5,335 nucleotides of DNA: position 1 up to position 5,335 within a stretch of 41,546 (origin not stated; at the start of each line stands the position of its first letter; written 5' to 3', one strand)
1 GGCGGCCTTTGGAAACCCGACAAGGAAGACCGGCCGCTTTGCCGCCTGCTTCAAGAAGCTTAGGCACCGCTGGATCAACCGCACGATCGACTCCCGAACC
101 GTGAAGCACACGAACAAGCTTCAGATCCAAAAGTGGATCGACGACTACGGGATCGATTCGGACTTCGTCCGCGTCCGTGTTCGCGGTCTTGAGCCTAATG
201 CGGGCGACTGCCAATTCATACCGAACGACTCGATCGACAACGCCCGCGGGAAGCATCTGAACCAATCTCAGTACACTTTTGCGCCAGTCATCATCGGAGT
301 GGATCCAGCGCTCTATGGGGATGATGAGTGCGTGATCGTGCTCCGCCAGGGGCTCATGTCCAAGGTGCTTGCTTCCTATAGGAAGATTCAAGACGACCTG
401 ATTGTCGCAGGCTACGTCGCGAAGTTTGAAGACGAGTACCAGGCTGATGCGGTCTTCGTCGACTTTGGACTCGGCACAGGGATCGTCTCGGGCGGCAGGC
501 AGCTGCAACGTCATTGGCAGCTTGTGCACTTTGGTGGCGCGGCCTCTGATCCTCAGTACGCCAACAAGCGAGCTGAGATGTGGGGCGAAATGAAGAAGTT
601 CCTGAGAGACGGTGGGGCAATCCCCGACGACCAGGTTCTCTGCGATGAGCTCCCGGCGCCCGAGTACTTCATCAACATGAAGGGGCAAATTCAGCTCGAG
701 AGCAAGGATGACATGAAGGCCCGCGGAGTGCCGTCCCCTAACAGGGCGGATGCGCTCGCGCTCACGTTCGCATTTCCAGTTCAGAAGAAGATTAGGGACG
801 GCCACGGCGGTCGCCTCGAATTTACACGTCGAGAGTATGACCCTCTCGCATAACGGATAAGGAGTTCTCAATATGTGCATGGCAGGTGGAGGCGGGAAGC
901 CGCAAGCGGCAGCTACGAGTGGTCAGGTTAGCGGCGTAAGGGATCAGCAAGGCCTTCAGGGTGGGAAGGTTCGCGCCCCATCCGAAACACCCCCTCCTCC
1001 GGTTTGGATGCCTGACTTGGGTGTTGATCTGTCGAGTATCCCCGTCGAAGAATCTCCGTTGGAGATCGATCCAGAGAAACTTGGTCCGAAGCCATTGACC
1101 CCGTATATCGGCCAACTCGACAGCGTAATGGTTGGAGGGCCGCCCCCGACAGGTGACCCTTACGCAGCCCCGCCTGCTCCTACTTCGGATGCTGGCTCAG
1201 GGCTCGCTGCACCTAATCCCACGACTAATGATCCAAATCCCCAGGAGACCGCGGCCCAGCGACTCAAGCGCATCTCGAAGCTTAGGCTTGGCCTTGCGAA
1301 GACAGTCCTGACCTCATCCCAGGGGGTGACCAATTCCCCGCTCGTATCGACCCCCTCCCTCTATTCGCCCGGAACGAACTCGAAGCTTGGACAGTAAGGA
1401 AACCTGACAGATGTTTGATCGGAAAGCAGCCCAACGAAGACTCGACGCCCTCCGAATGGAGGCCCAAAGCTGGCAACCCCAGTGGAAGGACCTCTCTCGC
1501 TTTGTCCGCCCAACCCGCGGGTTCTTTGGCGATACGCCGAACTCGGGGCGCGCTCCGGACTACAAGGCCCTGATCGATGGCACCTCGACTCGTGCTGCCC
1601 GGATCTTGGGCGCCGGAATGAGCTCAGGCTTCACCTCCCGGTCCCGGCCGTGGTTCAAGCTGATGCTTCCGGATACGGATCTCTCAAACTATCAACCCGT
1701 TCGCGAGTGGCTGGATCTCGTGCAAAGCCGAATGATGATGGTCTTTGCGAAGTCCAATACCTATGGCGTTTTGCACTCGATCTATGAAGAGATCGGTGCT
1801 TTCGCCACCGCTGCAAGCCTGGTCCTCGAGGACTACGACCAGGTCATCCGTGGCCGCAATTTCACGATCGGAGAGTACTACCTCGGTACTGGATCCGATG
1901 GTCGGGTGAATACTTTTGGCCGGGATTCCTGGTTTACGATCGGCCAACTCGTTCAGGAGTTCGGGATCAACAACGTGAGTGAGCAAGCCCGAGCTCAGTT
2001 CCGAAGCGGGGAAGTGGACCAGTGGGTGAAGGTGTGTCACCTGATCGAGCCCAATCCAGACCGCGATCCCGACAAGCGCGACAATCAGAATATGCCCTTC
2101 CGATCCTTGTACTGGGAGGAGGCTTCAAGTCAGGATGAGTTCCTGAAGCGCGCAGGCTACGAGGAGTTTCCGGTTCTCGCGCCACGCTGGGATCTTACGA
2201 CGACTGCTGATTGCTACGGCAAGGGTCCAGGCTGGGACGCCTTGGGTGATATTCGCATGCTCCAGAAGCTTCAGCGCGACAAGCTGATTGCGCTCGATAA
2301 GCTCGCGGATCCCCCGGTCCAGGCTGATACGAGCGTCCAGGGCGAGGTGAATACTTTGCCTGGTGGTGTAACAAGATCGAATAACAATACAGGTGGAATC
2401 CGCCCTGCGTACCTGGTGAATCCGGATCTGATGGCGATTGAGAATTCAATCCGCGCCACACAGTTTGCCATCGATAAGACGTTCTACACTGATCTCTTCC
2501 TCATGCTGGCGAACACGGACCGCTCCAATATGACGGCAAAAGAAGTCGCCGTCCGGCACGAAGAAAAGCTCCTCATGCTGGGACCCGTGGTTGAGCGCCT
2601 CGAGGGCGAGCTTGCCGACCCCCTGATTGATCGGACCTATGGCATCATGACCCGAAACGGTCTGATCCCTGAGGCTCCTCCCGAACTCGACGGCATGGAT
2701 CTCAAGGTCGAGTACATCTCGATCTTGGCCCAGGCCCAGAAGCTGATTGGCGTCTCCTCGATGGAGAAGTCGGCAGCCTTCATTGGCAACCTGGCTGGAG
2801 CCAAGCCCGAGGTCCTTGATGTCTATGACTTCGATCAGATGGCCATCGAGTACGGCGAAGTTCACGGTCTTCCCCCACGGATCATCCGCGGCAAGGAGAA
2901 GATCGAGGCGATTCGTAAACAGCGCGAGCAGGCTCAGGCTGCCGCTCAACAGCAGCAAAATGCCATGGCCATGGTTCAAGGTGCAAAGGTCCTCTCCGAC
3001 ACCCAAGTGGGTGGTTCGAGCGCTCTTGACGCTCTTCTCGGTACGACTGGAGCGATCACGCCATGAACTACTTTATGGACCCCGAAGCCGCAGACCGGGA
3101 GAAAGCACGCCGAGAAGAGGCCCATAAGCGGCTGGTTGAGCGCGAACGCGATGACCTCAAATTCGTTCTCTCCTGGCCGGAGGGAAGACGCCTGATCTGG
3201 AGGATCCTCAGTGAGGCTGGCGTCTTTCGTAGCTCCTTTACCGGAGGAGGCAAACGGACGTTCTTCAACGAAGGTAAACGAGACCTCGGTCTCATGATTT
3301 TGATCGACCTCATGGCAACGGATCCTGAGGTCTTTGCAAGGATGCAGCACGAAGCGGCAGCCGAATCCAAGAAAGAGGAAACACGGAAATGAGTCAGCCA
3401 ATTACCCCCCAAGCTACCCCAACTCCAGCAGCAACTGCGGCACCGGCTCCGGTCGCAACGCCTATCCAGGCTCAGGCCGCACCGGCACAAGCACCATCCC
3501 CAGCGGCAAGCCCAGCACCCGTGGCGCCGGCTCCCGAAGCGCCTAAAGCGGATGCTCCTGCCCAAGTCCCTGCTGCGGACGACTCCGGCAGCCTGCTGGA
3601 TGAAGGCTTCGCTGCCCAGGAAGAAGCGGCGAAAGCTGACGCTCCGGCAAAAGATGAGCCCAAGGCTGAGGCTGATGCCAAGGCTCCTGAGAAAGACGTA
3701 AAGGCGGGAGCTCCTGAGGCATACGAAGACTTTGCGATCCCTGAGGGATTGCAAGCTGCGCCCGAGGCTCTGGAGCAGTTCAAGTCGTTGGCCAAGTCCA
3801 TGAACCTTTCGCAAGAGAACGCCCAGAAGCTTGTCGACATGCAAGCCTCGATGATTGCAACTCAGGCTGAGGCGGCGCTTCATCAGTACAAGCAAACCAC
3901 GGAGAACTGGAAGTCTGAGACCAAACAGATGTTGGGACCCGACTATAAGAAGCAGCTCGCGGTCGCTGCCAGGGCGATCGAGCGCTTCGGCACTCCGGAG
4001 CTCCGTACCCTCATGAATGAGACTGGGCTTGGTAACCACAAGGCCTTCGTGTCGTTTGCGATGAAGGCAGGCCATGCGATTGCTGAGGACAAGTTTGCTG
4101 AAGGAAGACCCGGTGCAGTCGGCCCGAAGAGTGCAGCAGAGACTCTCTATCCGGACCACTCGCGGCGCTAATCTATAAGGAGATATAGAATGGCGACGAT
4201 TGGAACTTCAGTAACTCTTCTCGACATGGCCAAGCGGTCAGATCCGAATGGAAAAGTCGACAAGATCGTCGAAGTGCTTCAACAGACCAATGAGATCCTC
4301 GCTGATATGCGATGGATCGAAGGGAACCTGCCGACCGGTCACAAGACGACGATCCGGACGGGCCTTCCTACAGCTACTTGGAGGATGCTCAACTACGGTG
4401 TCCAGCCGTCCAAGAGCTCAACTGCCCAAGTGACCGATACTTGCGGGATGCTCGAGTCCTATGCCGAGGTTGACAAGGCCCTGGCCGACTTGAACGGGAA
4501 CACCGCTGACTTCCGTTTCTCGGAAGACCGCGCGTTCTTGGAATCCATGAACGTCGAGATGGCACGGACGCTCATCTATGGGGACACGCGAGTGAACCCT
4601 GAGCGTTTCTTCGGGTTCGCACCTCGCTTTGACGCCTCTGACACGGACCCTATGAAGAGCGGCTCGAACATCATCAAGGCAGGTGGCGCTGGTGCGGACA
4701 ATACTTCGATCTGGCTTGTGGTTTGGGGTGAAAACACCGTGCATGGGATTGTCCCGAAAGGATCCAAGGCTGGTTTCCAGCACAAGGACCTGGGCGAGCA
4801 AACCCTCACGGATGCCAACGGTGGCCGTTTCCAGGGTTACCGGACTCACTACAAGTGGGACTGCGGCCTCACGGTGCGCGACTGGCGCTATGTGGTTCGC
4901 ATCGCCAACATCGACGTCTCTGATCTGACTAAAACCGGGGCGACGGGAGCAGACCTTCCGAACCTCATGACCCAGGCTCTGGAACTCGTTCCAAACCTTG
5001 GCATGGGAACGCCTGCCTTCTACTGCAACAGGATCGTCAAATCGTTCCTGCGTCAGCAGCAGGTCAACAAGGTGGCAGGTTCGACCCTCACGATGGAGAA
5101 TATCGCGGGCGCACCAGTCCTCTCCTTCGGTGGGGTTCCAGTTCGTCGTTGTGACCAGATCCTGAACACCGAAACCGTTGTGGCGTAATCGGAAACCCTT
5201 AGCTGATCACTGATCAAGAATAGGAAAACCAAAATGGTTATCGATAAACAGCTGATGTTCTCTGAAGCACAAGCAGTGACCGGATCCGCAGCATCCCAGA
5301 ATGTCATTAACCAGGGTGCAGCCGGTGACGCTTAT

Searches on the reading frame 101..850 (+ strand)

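Call 11: search_protein_families(library=phrogs, proteins=[window:101-850:+], max_evalue=0.00001)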
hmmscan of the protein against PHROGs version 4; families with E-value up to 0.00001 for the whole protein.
window:101-850:+ (250 aa): 1 family
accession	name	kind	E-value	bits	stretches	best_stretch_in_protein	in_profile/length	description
phrog_2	-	head and packaging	2.2e-15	57.5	1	15-233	438-600/807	terminase large subunit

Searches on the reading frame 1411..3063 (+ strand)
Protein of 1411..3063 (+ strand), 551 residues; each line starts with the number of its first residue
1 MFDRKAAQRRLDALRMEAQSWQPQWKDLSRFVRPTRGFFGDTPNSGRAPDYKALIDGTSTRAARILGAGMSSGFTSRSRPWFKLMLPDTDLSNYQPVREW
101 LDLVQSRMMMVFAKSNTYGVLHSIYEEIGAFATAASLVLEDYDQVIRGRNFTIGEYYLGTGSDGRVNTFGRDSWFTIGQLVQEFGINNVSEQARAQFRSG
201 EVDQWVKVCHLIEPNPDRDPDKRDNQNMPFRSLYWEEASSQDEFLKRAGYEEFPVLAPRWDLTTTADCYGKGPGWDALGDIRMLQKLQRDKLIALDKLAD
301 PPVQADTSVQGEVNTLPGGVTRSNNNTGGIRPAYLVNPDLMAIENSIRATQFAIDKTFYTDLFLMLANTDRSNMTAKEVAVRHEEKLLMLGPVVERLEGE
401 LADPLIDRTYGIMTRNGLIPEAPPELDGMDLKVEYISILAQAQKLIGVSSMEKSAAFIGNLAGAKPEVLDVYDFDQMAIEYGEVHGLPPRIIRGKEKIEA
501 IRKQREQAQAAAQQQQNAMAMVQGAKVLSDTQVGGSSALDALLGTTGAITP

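Call 11: search_protein_families(library=phrogs, proteins=[window:1411-3063:+], max_evalue=0.00001)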
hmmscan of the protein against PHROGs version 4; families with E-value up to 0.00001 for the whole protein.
window:1411-3063:+ (551 aa): 4 families
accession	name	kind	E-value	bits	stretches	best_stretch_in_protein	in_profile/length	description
phrog_332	-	connector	2.8e-162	542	1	5-538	12-553/560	head-tail adaptor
phrog_21643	-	unknown function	9.1e-56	189.9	1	328-543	50-265/268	-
phrog_21528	-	unknown function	8e-43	147.5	1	8-220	7-221/224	-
phrog_449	-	connector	1.6e-12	47.7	1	3-525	4-508/520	head-tail adaptor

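Call 45: search_dna_similar(query=window:1411-3063:+, collection=phages, mode=protein, max_rows=25)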
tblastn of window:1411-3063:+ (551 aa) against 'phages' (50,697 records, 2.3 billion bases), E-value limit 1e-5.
Records with a match: 197; places in all: 198; records where one place covers at least 80% of the query: 183.
Best place of each record, by identity: <60% 197.
By first word of the organism name: Vibrio 45; Pelagibacter 22; Pseudomonas 16; Escherichia 15; Xanthomonas 15; Salmonella 12; Caudoviricetes 12; Acinetobacter 6; Liberibacter 6; Bordetella 5; and 20 more.
By host as written in the record: - 56; Candidatus Pelagibacter ubique HTCC1062 14; Vibrio cholerae 2095 9; Vibrio cholerae 7; Xanthomonas albilineans CFBP2523 6; Pseudomonas aeruginosa PA14 5; Escherichia coli O157:H7 4; Xanthomonas citri 4; and 64 more.
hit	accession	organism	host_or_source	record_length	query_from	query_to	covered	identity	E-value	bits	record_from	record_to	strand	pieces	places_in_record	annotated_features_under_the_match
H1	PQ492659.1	Limnohabitans phage DC33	Limnohabitans sp. DCL3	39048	10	551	98%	45.1%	2e-128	419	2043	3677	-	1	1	hypothetical protein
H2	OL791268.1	Phage zth2-2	-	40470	5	551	99%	43.9%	6e-130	424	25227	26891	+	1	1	record has no annotation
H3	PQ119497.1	Cobetia phage Carin1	Cobetia marina DSMZ4741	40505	4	547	99%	43.5%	7e-130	424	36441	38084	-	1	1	portal protein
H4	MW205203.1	Enterobacter phage BUCT554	Enterobacter cloacae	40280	9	548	98%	43.0%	9e-124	406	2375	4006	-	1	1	head-to-tail connector protein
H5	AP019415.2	Pseudomonas phage HU1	Pseudomonas lactis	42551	4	542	98%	43.0%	2e-109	365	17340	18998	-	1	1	hypothetical protein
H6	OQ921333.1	Escherichia phage vB_EcoP_PAS61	Escherichia coli strain A11-1675 ...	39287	4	542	98%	42.9%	3e-109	551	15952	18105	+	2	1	head-to-tail connector protein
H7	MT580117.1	Salmonella phage 66FD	Salmonella enterica subsp. enterica ...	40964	9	548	98%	42.8%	2e-124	408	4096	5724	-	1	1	head-tail connector protein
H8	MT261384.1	Salmonella virus PAT1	Salmonella enterica subsp. enterica ...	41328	9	548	98%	42.8%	2e-124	408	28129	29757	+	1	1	head to tail connecting protein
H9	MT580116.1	Salmonella phage 65FD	Salmonella enterica subsp. enterica ...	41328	9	548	98%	42.8%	2e-124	408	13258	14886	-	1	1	head-tail connector protein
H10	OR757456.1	Salmonella phage VB_ST_SPNIS2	Salmonella enterica subsp. enterica ...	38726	9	548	98%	42.8%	1e-123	405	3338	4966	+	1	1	tail protein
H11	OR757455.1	Salmonella phage VB_ST_E15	Salmonella enterica subsp. enterica ...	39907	9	548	98%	42.8%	1e-123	405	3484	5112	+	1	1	tail protein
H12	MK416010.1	Klebsiella phage ST11-OXA245phi3.2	Klebsiella pneumoniae ST11-OXA245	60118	4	548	99%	42.3%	2e-120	397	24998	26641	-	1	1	tail protein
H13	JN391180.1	Salmonella phage SPN1S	pathenogenic Salmonella bacterium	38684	9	548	98%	42.6%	1e-123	405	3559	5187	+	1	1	phage head-tail connector protein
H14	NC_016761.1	Salmonella phage SPN1S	pathenogenic Salmonella bacterium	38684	9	548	98%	42.6%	1e-123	405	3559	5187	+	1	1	head-tail adaptor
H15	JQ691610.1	Salmonella phage SPN9TCW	Salmonella typhimurium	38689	9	548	98%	42.6%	1e-123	405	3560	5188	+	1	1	putative phage head-tail connector protein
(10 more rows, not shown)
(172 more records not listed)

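Call 48: get_annotated_region(hit=H1, flank=20000)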
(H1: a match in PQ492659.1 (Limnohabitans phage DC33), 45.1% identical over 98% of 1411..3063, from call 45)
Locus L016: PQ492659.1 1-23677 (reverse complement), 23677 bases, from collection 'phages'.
description: Limnohabitans phage DC33, complete genome.
organism: Limnohabitans phage DC33 (NCBI taxid 3390365)
taxonomy: Viruses; Monodnaviria; Loebvirae; Hofneiviricota; Faserviricetes; Tubulavirales; Inoviridae
host: Limnohabitans sp. DCL3; source: freshwater; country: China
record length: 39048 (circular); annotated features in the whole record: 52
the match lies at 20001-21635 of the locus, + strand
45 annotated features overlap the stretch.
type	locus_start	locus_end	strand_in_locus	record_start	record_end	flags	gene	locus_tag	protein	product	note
CDS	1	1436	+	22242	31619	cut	-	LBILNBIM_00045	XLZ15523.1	hypothetical protein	-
CDS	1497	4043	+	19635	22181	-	-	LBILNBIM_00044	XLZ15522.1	hypothetical protein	-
CDS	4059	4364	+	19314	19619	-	-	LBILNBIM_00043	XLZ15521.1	hypothetical protein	-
CDS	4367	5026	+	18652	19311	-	-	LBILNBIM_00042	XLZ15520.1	hypothetical protein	-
CDS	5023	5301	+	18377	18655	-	-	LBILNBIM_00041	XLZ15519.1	hypothetical protein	-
CDS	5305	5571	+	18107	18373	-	-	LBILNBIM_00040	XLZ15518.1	hypothetical protein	-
CDS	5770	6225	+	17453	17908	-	-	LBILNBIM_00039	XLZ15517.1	hypothetical protein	-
CDS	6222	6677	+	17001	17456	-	-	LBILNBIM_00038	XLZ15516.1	L-alanyl-D-glutamate peptidase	lys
CDS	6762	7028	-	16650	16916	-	-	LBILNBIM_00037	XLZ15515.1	hypothetical protein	-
CDS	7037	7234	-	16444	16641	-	-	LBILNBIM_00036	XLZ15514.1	hypothetical protein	-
CDS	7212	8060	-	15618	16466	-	-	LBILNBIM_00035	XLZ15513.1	hypothetical protein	-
CDS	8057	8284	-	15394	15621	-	-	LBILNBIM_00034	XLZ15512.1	hypothetical protein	-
CDS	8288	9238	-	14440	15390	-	-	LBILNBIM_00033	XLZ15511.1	hypothetical protein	-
CDS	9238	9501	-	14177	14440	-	-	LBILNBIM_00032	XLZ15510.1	hypothetical protein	-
CDS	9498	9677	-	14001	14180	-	-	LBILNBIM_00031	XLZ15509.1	hypothetical protein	-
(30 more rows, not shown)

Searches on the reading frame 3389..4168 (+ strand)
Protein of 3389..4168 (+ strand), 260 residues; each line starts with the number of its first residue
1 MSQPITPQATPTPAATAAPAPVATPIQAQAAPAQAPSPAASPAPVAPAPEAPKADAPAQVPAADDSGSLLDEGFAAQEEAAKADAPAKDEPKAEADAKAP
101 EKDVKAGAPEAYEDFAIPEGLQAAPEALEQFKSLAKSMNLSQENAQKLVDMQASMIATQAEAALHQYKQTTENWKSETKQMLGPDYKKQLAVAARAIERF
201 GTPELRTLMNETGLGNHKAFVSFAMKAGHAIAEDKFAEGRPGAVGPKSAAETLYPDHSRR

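Call 11: search_protein_families(library=phrogs, proteins=[window:3389-4168:+], max_evalue=0.00001)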
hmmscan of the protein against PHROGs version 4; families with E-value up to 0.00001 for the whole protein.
window:3389-4168:+ (260 aa): 2 families
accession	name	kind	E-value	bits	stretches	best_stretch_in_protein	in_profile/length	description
phrog_458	-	other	1.5e-41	144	1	31-256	36-244/246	protease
phrog_30010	-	unknown function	3e-20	73.5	1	69-249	16-190/517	-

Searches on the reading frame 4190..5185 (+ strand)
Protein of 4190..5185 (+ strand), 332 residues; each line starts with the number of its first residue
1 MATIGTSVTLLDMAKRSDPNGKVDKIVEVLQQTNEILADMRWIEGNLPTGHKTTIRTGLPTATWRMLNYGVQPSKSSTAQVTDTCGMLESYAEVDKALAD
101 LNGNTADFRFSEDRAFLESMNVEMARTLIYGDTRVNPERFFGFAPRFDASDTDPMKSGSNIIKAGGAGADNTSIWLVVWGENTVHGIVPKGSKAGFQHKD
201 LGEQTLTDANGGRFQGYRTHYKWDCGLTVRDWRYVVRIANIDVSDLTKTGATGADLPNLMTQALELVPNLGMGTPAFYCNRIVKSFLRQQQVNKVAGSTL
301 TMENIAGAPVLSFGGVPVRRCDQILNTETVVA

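Call 11: search_protein_families(library=phrogs, proteins=[window:4190-5185:+], max_evalue=0.00001)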
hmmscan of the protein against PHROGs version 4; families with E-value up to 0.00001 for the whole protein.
window:4190-5185:+ (332 aa): 1 family
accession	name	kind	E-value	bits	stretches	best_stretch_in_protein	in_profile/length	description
phrog_212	-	head and packaging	4.9e-102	342.4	1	6-248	4-300/301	major head protein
